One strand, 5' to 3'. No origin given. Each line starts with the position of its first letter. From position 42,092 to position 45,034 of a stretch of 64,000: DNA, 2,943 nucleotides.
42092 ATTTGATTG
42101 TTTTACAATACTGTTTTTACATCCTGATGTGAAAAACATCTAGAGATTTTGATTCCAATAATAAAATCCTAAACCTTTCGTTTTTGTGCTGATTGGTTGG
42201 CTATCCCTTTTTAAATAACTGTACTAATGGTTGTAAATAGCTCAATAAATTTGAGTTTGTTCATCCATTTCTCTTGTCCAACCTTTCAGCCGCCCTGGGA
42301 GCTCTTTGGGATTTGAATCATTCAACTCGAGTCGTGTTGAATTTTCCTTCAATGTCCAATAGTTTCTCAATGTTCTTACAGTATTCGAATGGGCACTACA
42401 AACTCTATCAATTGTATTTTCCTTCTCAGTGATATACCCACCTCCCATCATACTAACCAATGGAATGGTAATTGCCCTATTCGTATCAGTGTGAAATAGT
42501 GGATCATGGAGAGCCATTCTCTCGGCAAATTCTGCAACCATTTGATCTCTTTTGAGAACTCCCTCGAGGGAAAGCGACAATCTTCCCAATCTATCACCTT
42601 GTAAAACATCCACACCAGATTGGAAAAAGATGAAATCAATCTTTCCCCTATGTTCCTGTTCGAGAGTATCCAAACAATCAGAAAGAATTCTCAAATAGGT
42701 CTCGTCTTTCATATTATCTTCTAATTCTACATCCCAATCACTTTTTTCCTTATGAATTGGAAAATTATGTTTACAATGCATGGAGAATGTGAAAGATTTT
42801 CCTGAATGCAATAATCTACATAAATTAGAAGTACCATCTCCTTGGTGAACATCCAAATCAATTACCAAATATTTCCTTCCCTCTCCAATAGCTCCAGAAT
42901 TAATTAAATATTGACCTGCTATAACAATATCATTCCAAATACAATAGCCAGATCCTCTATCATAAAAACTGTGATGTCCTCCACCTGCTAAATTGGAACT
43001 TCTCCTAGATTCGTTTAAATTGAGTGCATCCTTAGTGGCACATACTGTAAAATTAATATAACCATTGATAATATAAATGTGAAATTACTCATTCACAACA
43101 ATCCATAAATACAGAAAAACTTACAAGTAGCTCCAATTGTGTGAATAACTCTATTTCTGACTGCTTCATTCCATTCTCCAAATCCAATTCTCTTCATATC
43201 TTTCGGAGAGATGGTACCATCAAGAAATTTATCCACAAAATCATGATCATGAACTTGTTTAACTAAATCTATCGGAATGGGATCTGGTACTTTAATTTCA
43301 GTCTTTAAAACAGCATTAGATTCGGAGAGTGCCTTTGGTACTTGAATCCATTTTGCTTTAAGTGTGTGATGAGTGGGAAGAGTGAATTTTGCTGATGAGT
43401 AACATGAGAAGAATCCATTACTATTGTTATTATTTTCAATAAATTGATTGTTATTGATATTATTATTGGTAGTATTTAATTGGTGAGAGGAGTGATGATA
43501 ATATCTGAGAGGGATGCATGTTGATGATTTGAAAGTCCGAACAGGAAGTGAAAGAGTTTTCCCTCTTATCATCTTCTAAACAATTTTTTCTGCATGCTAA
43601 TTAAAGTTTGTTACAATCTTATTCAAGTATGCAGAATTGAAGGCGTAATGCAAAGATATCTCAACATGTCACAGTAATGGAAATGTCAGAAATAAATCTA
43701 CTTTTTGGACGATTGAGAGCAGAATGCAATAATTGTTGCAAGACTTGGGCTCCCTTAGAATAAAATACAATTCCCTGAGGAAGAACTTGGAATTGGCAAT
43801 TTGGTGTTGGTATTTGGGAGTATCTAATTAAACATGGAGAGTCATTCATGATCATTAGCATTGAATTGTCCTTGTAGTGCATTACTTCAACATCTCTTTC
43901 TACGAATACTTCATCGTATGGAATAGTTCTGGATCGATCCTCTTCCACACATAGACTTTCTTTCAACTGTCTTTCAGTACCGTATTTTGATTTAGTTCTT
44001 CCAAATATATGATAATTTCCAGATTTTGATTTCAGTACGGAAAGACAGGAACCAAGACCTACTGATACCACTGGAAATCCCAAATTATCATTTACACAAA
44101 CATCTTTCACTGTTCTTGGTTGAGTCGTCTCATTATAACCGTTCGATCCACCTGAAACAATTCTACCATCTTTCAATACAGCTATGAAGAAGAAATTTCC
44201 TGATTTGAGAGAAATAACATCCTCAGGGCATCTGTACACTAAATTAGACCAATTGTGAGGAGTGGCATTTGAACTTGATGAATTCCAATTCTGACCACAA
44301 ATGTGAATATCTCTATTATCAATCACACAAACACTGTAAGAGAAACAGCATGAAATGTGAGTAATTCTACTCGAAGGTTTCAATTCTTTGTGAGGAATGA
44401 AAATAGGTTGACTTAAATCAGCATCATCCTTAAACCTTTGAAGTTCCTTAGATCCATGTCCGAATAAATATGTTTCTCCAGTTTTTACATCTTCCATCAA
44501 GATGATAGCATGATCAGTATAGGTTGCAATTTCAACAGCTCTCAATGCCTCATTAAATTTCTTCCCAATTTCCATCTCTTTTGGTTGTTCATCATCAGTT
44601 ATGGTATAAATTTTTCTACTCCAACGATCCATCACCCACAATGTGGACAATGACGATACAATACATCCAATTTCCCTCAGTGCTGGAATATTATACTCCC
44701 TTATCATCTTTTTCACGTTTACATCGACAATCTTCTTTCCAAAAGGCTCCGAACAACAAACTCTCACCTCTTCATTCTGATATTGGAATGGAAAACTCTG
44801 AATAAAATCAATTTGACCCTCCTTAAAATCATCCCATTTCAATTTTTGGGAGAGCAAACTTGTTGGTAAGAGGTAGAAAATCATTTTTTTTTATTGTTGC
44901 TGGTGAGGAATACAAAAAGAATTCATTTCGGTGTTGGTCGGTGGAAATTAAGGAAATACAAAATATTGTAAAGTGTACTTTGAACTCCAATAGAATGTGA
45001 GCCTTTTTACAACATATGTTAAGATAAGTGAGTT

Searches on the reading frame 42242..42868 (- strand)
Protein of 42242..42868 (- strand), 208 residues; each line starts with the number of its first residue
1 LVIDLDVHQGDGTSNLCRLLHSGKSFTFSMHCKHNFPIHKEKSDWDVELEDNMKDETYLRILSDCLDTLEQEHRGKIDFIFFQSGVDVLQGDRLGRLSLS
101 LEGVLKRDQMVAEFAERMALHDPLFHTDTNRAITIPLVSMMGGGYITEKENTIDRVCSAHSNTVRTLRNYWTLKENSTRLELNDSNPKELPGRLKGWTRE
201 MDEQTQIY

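Call 50: search_protein_families(library=pfam, proteins=[window:42242-42868:-], max_evalue=0.001)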
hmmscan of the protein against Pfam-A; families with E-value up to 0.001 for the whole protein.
window:42242-42868:- (208 aa): 1 family
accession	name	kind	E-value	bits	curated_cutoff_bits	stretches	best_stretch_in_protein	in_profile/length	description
PF00850.24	Hist_deacetyl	-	1.3e-18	67.9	27.9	1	1-118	145-270/298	Histone deacetylase domain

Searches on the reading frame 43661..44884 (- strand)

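Call 50: search_protein_families(library=pfam, proteins=[window:43661-44884:-], max_evalue=0.001)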
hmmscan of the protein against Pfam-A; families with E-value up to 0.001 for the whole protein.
window:43661-44884:- (407 aa): 1 family
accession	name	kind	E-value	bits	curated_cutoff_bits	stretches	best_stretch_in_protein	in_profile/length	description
PF25390.1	WD40_RLD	-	2.7e-12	47.1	150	1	99-304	75-281/363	RCC1-like domain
